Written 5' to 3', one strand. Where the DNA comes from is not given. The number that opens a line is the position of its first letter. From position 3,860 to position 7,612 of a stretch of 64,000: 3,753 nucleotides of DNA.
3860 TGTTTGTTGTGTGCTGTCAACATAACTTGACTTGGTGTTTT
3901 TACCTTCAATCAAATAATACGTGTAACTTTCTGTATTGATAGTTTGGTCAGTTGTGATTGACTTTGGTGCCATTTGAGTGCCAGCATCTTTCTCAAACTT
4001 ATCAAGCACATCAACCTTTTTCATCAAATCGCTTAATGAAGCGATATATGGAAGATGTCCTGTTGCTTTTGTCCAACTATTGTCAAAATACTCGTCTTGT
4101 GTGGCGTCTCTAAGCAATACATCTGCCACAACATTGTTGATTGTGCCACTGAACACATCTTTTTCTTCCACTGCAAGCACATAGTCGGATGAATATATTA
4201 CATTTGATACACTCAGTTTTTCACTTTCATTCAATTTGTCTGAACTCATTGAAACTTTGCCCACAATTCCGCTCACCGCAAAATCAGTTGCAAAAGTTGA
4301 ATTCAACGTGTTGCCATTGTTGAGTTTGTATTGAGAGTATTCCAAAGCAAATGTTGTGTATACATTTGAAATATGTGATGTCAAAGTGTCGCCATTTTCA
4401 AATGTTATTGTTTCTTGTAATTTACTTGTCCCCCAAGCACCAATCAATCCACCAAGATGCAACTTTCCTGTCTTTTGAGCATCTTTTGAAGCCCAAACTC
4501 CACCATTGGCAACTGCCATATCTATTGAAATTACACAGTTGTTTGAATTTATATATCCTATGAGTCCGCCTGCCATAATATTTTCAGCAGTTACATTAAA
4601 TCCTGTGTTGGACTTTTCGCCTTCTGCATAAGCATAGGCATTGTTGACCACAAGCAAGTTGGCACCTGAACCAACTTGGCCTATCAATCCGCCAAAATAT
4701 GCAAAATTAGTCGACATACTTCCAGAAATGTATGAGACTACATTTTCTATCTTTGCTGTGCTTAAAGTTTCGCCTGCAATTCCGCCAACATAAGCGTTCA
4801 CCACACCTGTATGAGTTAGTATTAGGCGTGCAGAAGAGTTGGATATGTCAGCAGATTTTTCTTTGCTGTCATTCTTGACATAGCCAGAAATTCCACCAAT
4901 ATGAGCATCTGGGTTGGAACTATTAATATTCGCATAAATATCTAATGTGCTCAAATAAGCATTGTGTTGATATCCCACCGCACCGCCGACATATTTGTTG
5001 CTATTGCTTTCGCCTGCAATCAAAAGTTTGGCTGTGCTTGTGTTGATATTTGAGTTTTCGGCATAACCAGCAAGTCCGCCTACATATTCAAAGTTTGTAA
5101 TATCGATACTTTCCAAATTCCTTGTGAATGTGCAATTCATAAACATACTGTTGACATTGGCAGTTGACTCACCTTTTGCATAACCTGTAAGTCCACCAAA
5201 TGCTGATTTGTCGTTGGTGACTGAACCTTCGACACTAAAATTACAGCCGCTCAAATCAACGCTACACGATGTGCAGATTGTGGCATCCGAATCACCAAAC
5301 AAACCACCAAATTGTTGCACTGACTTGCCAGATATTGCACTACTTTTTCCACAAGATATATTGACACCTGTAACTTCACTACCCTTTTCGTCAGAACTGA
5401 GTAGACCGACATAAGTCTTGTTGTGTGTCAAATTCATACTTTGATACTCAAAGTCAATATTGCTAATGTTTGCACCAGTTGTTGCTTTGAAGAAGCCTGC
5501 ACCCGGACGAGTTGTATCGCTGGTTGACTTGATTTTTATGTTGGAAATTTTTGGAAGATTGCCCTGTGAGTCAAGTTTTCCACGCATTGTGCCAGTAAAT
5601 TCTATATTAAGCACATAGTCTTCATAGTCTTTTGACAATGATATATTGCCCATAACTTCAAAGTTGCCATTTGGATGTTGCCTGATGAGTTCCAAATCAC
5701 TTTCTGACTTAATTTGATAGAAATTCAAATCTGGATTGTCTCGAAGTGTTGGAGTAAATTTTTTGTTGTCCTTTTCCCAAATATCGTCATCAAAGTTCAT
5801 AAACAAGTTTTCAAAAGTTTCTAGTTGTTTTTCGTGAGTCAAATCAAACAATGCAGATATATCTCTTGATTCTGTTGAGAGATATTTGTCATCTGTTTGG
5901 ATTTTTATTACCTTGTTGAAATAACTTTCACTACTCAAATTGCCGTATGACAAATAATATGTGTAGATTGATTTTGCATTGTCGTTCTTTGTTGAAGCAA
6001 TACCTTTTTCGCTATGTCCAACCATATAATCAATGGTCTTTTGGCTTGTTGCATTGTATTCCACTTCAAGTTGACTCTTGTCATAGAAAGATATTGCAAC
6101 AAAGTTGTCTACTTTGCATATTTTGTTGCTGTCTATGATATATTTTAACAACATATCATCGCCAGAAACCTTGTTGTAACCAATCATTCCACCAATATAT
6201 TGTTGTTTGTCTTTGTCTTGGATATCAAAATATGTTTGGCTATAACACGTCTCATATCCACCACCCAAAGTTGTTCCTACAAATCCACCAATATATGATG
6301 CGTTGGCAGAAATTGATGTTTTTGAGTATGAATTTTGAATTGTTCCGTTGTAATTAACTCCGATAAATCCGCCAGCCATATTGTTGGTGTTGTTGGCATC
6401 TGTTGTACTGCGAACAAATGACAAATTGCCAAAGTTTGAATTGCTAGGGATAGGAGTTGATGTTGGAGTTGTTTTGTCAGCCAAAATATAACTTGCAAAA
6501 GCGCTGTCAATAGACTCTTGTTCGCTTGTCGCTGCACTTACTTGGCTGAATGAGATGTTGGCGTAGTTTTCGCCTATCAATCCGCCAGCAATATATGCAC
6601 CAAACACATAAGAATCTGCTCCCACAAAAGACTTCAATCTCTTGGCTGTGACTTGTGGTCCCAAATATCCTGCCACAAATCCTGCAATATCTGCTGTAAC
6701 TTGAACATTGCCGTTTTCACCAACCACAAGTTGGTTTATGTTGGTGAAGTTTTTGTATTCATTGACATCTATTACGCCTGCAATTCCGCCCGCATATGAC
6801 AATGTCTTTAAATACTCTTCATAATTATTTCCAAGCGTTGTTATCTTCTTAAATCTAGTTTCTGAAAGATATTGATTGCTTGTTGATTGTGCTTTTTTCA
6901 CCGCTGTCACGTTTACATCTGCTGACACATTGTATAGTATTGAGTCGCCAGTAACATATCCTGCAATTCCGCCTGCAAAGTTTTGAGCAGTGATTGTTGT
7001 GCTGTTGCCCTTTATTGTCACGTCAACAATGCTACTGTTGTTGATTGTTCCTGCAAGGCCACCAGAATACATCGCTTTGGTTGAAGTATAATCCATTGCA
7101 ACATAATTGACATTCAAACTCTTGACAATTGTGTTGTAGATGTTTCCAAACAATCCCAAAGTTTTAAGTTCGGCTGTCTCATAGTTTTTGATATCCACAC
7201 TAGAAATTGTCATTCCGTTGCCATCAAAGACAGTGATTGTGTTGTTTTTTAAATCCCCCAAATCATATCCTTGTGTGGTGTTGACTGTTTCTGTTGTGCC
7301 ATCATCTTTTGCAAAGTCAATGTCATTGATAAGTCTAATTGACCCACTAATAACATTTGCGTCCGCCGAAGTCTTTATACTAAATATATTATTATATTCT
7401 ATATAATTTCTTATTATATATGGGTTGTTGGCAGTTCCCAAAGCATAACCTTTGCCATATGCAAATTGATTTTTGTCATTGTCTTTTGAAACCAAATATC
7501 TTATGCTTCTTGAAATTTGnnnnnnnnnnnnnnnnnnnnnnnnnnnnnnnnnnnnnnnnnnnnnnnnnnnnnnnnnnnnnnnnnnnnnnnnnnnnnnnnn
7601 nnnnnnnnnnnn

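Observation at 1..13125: One three-part module reused eight times across two genes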

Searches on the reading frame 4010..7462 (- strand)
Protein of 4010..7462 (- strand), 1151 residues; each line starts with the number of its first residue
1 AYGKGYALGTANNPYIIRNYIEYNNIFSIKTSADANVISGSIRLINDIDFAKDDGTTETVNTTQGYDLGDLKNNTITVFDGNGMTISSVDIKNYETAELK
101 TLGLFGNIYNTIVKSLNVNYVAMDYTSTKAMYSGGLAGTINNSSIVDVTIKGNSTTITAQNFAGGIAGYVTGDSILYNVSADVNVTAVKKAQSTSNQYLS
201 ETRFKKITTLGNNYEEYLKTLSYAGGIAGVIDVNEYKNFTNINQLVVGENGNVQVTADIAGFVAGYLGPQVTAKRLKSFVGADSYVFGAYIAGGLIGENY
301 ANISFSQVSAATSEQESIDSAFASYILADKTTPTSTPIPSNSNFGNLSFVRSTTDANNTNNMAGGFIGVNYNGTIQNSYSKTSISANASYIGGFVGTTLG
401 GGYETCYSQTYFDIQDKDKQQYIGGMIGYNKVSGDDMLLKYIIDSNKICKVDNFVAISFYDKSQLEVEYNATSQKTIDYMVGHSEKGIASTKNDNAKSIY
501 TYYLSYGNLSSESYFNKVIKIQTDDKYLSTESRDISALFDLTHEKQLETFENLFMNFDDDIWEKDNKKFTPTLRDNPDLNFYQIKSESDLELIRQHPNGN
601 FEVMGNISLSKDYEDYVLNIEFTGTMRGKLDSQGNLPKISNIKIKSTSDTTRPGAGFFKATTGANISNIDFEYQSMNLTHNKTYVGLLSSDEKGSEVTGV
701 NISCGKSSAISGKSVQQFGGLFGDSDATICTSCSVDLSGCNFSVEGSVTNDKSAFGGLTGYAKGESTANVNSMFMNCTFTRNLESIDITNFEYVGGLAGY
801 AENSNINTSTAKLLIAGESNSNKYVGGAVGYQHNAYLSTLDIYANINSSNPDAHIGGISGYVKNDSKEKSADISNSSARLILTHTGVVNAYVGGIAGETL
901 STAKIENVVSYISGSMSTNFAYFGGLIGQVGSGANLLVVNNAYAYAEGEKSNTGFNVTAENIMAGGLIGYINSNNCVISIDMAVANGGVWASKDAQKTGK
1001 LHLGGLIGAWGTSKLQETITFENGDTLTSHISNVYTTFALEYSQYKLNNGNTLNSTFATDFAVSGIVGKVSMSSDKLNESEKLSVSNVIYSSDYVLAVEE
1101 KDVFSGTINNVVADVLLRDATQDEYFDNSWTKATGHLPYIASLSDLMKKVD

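Call 64: predict_structure(alignment_id=A3)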
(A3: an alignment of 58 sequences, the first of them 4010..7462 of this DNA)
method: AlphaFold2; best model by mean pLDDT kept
length: 1151 residues; sequences in the alignment: 58
mean_pLDDT: 70.8   pTM: 0.57
mean pLDDT of the five models: 70.8, 68.4, 68.1, 64.7, 63.8
residues with pLDDT >= 90: 273; 70-90: 387; 50-70: 219; < 50: 272
segments of 3 or more residues with pLDDT < 50: 1-6, 193-213, 236-248, 252-298, 311-347, 349-357, 434-453, 466-472, 486-541, 549-579, 1045-1055, 1095-1103
pLDDT, mean of each block of 10 residues (from residue 1): 50 88 80 65 93 72 74 85 90 64 88 91 65 88 89 78 89 86 79 43 39 54 84 55 45 42 34 35 38 41 76 42 39 38 43 48 85 79 70 80 59 62 75 47 39 52 48 55 52 36 39 36 35 41 49 41 35 39 94 93 95 69 96 94 84 87 96 91 92 95 87 89 93 92 78 90 75 88 70 92 83 70 89 81 63 90 79 86 77 93 90 88 94 91 84 74 92 87 88 66 89 65 78 85 51 53 83 66 84 52 64 70 70 76 81 69
secondary structure, 60 per line:
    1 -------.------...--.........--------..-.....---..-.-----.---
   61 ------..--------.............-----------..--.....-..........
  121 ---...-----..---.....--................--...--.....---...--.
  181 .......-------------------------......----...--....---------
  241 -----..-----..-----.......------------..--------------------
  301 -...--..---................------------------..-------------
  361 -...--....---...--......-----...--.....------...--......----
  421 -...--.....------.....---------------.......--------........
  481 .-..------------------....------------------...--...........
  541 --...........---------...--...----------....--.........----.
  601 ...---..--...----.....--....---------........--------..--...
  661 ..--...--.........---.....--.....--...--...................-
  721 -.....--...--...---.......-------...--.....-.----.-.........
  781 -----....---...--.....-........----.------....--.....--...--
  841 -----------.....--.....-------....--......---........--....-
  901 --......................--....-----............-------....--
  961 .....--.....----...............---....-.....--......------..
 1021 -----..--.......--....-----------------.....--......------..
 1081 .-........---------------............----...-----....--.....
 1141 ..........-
elements in order (helices of 4 or more, strands of 3 or more residues): E15-17 H20-28 E40-44 E77-89 E105-109 E111-120 E124-126 E137-141 E144-159 E162-164 E167-171 E175-177 E180-187 H213-218 E223-225 E228-231 H260-266 E302-304 H312-327 E362-364 E367-370 E374-376 E379-384 E390-392 E395-399 E406-408 E411-416 E422-424 E427-431 H438-442 E458-461 H473-481 E503-506 H530-540 H543-553 E563-565 E568-570 E581-584 H587-595 E600-603 E618-622 E625-628 E638-645 E658-662 E665-667 E670-678 E682-686 E689-693 E696-698 E701-719 E722-726 E729-731 E734-736 E740-746 E754-756 E759-763 E772-780 E786-789 E793-795 E798-802 E804-811 E823-826 E829-833 E836-838 E852-856 E859-863 E871-874 E877-882 E886-893 E896-899 E903-924 E927-930 E936-947 E955-958 E961-965 E968-972 E977-991 H995-998 E1000-1004 E1007-1012 E1030-1036 E1039-1042 E1060-1064 E1067-1072 E1083-1090 E1106-1113 H1114-1117 E1130-1133 E1136-1140 H1141-1150

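Call 66: fold_search(model_id=the predicted structure, library=pdb)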
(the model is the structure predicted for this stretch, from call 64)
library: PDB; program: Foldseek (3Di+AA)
matches with E <= 10: 112; with E <= 0.001: 1
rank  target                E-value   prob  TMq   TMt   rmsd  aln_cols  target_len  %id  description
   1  7uvk                  1.8e-04  1.00  0.17  0.15  11.0       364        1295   18  G. haemolysans IgA1 protease (released 2022-11-23)
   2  6xja_P                1.5e-03  1.00  0.16  0.15  12.1       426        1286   13  Streptococcus Pneumoniae IgA1 Protease with IgA1 substrate (released 2021-01-20)
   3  6xjb                  6.9e-03  1.00  0.19  0.17   5.3       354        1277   15  IgA1 Protease (released 2020-12-09)
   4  7uvl_P                6.9e-03  1.00  0.16  0.15   8.0       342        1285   17  IgA1 Protease with IgA1 substrate (released 2022-11-23)
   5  7jgj_A                1.2e-01  0.99  0.18  0.16   9.7       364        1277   14  IgA1 Protease in complex with neutralizing mAb (released 2020-12-09)
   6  3n6z                  1.2e-01  0.90  0.14  0.38   8.8       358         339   14  Crystal structure of a putative immunoglobulin A1 protease (BACOVA_03286) from Bacteroides ovatus at 1.30 A resolution (released 2010-07-21)
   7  1ofm_A                2.5e-01  0.38  0.16  0.32  13.8       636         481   10  CRYSTAL STRUCTURE OF CHONDROITINASE B COMPLEXED TO CHONDROITIN 4-SULFATE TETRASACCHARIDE (released 2004-04-19)
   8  6nw9_B                3.7e-01  0.11  0.13  0.18  15.5       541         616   11  CRYSTAL STRUCTURE OF A TAILSPIKE PROTEIN 3 (TSP3, ORF212) FROM ESCHERICHIA COLI O157:H7 BACTERIOPHAGE CBA120 (released 2019-06-05)
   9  7xzd_B                4.1e-01  0.06  0.10  0.17  18.4       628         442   10  Mutant (F179A) of the N-terminal domain of fucoidan lyase FdlA (released 2022-09-28)
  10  5w6f_A                6.0e-01  0.13  0.12  0.19  16.7       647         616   11  Crystal structure of Bacteriophage CBA120 tailspike protein 3 (TSP3, orf212) (released 2018-10-24)
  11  5gkq_A                6.3e-01  0.09  0.12  0.17  21.8       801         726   10  Structure of PL6 family alginate lyase AlyGC mutant-R241A (released 2017-02-08)
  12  7xzd_A                7.5e-01  0.07  0.13  0.22  14.6       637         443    9  Mutant (F179A) of the N-terminal domain of fucoidan lyase FdlA (released 2022-09-28)
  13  8bwk_B                8.2e-01  0.05  0.10  0.15  22.6       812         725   10  Metagenomic derived PL6 alginate lyase (released 2023-12-20)
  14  7xzc_A                1.2e+00  0.06  0.11  0.22  17.9       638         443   10  Mutant (R240A) of the N-terminal domain of fucoidan lyase FdlA (released 2022-09-28)
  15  5gkd_A                1.2e+00  0.02  0.08  0.11  23.8       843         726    9  Structure of PL6 family alginate lyase AlyGC (released 2017-02-08)
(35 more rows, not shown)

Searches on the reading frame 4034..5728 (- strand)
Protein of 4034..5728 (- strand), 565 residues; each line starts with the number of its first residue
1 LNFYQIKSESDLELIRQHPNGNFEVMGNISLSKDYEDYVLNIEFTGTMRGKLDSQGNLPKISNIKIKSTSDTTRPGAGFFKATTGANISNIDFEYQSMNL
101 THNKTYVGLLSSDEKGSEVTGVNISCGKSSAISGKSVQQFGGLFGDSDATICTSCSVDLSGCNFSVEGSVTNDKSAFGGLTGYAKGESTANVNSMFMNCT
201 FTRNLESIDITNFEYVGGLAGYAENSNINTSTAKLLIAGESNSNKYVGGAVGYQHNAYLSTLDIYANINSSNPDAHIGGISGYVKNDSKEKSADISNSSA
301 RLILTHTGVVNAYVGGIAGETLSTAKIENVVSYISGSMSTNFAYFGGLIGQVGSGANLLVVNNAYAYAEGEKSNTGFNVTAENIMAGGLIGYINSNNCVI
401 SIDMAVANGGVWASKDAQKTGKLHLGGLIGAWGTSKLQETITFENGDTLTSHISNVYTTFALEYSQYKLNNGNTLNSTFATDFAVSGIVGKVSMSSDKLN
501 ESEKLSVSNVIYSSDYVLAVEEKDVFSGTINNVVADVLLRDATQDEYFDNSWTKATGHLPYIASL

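Call 8: search_protein_families(library=pfam, proteins=[window:4034-5728:-], max_evalue=1)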
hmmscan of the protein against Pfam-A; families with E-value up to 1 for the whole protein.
window:4034-5728:- (565 aa): 1 family
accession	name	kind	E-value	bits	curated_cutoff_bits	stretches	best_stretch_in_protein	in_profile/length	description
PF07581.17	Glug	-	0.00038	21.1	20.5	1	215-233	4-23/28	The GLUG motif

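Call 12: search_protein_families(library=ncbifam, proteins=[window:4034-5728:-], max_evalue=0.1)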
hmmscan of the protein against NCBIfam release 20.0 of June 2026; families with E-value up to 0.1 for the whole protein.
window:4034-5728:- (565 aa): 0 families
